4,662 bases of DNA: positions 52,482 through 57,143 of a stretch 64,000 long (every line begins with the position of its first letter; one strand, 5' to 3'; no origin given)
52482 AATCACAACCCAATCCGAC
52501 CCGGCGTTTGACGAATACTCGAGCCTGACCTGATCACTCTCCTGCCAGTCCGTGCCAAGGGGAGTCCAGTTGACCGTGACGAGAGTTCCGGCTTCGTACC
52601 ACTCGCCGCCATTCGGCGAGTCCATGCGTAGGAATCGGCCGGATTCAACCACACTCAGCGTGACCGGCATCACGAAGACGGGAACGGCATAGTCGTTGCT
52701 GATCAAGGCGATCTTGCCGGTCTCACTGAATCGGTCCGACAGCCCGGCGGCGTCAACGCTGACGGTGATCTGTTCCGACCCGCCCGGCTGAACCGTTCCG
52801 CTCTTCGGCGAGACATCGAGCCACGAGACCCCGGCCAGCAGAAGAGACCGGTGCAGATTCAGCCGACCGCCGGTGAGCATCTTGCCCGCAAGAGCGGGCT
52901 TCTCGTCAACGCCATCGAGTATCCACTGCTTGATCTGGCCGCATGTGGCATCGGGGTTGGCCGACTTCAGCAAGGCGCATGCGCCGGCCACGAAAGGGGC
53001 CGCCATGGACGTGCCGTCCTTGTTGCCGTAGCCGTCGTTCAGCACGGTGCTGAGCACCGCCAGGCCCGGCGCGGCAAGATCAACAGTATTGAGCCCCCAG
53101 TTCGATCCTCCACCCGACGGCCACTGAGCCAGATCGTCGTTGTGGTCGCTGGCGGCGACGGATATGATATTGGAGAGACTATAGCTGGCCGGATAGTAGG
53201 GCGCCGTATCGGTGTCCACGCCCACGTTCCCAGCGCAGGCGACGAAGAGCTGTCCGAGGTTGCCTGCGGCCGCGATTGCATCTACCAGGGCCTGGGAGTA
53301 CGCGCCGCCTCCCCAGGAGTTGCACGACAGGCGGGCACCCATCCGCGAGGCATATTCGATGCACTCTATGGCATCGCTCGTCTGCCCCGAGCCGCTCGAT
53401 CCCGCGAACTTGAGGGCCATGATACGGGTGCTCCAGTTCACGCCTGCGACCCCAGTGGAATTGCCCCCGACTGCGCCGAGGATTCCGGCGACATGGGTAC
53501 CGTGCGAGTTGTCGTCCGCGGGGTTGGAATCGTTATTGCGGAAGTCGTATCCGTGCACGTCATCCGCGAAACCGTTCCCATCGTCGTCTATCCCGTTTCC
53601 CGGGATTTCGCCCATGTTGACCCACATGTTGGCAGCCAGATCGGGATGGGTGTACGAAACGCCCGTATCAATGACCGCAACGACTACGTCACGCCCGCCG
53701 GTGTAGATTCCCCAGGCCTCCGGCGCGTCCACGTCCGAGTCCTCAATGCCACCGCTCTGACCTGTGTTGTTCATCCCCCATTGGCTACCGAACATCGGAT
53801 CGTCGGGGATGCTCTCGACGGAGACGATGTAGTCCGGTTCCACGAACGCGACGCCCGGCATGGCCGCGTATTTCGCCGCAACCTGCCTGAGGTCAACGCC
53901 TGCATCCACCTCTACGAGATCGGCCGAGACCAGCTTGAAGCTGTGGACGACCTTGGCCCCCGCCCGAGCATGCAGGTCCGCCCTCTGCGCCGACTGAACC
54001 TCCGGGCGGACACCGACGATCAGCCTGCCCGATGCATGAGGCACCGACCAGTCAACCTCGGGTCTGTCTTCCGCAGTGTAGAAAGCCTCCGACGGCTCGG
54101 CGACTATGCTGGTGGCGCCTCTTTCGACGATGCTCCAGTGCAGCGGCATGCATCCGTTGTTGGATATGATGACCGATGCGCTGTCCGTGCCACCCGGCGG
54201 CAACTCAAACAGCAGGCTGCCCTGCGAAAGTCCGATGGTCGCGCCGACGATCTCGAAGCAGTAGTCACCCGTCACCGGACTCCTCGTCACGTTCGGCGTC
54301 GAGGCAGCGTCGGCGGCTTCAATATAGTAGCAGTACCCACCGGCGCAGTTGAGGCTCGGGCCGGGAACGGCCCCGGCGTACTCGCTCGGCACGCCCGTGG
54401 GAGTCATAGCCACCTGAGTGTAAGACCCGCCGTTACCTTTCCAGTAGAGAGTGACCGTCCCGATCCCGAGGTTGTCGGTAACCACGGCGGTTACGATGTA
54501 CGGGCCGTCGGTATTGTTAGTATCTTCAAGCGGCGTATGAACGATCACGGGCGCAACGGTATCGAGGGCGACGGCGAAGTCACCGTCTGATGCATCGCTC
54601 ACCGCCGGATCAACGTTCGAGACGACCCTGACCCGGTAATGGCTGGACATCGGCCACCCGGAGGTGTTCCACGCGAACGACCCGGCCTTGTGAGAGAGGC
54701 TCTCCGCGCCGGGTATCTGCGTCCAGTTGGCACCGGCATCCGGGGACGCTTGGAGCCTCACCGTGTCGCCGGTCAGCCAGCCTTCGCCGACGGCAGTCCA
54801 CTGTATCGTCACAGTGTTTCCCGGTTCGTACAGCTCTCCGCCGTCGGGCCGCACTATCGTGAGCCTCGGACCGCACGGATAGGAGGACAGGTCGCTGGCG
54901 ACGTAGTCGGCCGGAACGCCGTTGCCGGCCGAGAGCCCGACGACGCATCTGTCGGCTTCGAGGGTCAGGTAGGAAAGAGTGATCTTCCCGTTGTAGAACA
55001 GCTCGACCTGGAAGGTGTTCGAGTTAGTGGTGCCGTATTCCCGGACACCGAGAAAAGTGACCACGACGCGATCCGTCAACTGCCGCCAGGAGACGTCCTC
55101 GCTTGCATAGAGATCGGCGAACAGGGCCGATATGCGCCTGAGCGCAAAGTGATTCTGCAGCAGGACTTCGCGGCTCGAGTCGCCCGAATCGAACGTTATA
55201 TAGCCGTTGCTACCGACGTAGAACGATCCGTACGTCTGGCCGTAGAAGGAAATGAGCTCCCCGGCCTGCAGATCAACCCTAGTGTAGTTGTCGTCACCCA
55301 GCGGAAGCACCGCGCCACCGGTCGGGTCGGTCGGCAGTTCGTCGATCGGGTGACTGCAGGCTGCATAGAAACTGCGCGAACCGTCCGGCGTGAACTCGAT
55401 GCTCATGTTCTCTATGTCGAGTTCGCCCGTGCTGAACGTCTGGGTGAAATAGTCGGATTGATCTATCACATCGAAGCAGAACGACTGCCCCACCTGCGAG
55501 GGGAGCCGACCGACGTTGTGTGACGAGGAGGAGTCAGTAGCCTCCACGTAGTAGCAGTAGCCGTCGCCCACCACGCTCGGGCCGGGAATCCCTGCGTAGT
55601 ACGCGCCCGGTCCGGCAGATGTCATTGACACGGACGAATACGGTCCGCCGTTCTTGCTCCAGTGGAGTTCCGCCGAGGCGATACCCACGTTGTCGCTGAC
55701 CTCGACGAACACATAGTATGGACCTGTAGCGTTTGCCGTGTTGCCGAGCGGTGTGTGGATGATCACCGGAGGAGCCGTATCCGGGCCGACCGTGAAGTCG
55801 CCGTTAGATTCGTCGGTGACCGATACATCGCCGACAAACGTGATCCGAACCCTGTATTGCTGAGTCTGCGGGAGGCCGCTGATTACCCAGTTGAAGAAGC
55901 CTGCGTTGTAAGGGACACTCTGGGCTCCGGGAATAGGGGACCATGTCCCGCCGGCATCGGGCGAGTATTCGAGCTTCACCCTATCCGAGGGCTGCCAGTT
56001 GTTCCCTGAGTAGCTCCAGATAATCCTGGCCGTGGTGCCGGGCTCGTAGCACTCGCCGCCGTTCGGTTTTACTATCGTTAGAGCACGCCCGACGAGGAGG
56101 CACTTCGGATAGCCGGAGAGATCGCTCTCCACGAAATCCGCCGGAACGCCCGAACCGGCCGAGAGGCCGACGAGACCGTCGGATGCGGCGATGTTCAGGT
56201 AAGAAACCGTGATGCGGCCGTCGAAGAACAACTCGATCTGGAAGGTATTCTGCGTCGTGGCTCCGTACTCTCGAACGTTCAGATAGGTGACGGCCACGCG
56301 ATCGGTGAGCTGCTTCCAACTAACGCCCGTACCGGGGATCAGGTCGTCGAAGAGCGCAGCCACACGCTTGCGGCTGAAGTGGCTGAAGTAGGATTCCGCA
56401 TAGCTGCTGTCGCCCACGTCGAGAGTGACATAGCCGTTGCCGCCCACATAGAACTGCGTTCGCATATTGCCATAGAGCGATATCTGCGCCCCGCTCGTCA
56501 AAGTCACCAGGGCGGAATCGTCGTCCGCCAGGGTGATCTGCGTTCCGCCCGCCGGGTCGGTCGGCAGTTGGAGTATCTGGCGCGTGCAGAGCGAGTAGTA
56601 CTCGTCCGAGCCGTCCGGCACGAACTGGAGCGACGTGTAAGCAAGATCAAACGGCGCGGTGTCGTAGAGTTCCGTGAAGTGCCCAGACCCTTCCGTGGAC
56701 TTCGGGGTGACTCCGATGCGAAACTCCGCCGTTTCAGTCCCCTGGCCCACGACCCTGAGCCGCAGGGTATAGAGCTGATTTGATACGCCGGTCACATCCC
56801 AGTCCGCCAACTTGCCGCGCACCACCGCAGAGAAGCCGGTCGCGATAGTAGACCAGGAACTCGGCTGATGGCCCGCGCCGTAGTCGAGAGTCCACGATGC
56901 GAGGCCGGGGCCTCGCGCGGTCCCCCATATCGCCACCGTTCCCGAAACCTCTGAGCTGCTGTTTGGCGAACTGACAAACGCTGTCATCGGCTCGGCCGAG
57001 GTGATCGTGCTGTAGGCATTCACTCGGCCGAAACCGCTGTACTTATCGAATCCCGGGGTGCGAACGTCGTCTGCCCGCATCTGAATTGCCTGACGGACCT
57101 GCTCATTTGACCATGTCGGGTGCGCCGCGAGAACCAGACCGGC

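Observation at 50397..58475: Single 2,692-codon ORF encoding two complete propeptide+subtilase units plus about a dozen accessory domains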

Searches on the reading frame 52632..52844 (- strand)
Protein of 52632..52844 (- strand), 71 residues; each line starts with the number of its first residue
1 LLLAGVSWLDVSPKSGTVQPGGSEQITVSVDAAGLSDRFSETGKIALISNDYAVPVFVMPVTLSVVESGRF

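Call 14: search_protein_families(library=pfam, proteins=[window:52632-52844:-], max_evalue=1)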
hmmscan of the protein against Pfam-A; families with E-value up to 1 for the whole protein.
seq(71 aa): 9 families
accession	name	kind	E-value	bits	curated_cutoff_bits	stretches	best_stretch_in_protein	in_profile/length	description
PF22544.2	HYDIN_VesB_CFA65-like_Ig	-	5.6e-05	23.7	25.5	1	10-51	50-88/100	HYDIN/CFA65/VesB-like, Ig-like domain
PF19190.6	BACON_2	-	0.00011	22.5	25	1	7-34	42-69/94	Viral BACON domain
PF13004.13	BACON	-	0.0029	18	25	1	6-37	9-37/61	Putative binding domain, N-terminal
PF22076.2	Cep192_D6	-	0.0061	17.2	35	1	7-37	45-75/101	Cep192 domain 6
PF06280.18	fn3_5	-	0.012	16.7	27.6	1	9-56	57-106/112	Fn3-like domain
PF23755.1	Ig-like_IP5PC_F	-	0.019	15.2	27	1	7-51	63-107/137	IP5P C-F Ig-like domain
PF02368.24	Big_2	-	0.031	14.7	22.8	1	10-48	6-48/79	Bacterial Ig-like domain (group 2)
PF24507.1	Ig_CFAP65_4th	-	0.081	13.8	27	1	9-29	25-45/76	CFAP65, fourth Ig-like domain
PF21310.3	OCRL-like_ASH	-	0.12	12.9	27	1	7-31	47-71/109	Inositol polyphosphate 5-phosphatase OCRL-like, ASH domain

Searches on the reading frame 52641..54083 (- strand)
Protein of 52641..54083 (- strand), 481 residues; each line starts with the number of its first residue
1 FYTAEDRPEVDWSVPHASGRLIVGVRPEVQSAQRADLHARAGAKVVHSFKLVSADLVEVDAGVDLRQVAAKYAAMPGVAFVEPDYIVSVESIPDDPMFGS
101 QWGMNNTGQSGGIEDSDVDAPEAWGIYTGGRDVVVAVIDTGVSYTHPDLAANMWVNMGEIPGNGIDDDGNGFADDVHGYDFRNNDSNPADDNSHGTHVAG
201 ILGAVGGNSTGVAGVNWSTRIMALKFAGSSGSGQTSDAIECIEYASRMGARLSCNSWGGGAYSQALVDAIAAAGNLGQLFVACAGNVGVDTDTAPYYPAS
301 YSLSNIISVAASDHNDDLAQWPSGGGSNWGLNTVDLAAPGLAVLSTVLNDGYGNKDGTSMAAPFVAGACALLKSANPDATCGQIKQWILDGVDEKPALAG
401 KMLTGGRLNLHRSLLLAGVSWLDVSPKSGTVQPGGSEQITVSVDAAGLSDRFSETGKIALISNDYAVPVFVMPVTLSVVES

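Call 36: search_solved_structures(query=window:52641-54083:-, show_alignments=3, max_evalue=1e-20)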
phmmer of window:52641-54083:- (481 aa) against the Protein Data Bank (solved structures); distinct sequences matched with E-value up to 1e-20: 84 (the best 60 are shown).
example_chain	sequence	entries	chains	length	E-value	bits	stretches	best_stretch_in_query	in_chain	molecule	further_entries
3vv3_A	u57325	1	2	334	4e-98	332.9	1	92-416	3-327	Deseasin MCP-01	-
4lvn_A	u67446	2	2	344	2.4e-44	155.5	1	135-417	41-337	Subtilisin-like serine protease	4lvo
8pol_A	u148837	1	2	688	4.1e-44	154.7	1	135-417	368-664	Subtilisin-like protease 1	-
8cp0_A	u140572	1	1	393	9.8e-44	153.5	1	135-417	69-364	subtilisin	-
8coy_A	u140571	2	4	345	1.2e-43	153.2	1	135-417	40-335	subtilisin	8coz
4tr2_A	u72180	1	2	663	2.5e-43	152.1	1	135-417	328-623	Subtilisin-like 1 serine protease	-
8qke_A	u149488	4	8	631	4.1e-43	151.5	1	135-417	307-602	subtilisin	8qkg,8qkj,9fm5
1dbi_A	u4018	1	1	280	2.6e-39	138.9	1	176-412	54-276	AK.1 SERINE PROTEASE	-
1thm_A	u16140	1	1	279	3.5e-37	131.9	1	176-413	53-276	THERMITASE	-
1tec_E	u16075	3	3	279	1.1e-36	130.3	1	176-413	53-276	THERMITASE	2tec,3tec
3whi_A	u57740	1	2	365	1.7e-30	109.8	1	178-386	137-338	Subtilisin E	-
7y6m_C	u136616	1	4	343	4.6e-30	108.4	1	117-380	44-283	Intracellular serine protease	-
1s01_A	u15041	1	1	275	1.5e-29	106.7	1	178-386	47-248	Subtilisin BPN'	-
1aqn_A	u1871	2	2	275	9.1e-29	104.1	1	178-386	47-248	SUBTILISIN 8324 | SUBTILISIN BPN'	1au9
1ak9_A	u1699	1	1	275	9.7e-29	104.1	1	178-386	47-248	SUBTILISIN 8321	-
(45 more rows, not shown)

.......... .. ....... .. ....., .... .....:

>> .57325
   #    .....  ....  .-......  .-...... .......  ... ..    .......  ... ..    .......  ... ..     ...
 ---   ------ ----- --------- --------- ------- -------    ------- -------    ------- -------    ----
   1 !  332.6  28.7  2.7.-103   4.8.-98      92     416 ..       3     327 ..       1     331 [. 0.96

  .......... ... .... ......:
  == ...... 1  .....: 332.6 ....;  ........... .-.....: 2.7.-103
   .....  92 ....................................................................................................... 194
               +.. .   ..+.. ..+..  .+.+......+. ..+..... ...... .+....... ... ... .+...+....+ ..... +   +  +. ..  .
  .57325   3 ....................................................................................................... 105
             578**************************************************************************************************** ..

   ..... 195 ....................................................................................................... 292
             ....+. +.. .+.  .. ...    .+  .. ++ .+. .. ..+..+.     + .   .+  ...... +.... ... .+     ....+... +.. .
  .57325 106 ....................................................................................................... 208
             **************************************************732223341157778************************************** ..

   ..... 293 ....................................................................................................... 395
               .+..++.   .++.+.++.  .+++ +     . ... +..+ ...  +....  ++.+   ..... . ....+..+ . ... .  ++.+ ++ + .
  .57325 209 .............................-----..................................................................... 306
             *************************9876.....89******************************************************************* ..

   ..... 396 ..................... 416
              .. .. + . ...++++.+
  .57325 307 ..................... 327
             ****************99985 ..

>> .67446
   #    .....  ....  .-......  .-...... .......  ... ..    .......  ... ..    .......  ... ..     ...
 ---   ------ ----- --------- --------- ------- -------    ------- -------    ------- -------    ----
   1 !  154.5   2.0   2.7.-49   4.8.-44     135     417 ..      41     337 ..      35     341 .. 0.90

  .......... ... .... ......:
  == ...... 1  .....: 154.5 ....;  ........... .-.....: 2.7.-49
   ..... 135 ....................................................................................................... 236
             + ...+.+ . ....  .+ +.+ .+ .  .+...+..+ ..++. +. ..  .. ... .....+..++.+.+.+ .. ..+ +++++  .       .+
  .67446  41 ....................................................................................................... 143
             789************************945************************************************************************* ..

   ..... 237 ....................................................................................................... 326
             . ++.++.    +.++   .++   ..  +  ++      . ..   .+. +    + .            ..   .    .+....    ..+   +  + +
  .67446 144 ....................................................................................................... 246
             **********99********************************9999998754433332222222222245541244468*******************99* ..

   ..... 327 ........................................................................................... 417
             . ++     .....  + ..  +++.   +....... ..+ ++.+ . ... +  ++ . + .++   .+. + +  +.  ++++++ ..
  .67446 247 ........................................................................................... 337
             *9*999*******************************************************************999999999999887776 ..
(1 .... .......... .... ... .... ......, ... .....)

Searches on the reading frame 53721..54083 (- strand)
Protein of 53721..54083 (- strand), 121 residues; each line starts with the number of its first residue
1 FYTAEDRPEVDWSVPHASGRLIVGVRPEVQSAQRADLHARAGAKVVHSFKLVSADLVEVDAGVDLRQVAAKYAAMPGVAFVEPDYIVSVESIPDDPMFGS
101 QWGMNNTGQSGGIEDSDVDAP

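Call 14: search_protein_families(library=pfam, proteins=[window:53721-54083:-], max_evalue=1)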
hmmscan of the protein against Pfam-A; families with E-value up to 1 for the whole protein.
seq(121 aa): 2 families
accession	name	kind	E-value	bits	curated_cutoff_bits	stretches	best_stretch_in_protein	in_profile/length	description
PF22148.1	Fervidolysin_NPro-like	-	2.2e-11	44.4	21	1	10-84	9-81/81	Fervidolysin N-terminal prodomain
PF16361.10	Peptidase_S8_N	-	0.00055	20.9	30.5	0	57-87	69-99/142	N-terminal of Subtilase family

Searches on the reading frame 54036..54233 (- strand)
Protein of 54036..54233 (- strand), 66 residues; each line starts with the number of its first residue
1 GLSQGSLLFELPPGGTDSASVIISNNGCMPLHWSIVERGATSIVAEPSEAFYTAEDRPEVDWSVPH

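Call 14: search_protein_families(library=pfam, proteins=[window:54036-54233:-], max_evalue=1)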
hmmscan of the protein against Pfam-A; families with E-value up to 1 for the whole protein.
seq(66 aa): 1 family
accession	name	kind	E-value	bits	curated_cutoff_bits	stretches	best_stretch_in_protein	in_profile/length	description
PF20629.2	GD_AH_C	-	0.21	11.4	26.8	1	11-51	8-48/242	D-galactarate/Altronate dehydratase, C-terminal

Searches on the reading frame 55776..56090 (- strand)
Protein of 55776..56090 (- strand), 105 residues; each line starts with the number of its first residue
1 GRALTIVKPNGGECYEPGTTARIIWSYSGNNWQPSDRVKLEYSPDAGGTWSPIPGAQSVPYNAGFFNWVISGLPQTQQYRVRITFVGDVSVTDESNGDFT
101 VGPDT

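Call 14: search_protein_families(library=pfam, proteins=[window:55776-56090:-], max_evalue=1)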
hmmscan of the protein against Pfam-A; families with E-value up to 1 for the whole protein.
seq(105 aa): 2 families
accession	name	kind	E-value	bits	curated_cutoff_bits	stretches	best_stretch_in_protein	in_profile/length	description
PF21471.3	Reelin_subrepeat-B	-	0.015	15.5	27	1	30-60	52-77/127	Reelin subrepeat B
PF00041.27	fn3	-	0.077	13.6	25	1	19-95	14-78/84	Fibronectin type III domain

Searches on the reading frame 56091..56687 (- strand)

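Call 14: search_protein_families(library=pfam, proteins=[window:56091-56687:-], max_evalue=1)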
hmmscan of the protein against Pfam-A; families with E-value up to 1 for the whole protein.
seq(199 aa): 1 family
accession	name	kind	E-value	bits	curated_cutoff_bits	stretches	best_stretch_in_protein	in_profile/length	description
PF06119.19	NIDO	-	0.049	14.1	25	1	125-160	76-114/186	Nidogen-like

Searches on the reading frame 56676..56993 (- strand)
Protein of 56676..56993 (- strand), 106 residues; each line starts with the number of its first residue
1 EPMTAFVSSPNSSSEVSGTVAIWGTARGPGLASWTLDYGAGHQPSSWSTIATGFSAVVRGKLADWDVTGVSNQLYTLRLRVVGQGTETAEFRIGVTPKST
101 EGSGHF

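Call 14: search_protein_families(library=pfam, proteins=[window:56676-56993:-], max_evalue=1)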
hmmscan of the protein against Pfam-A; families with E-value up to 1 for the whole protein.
seq(106 aa): 0 families
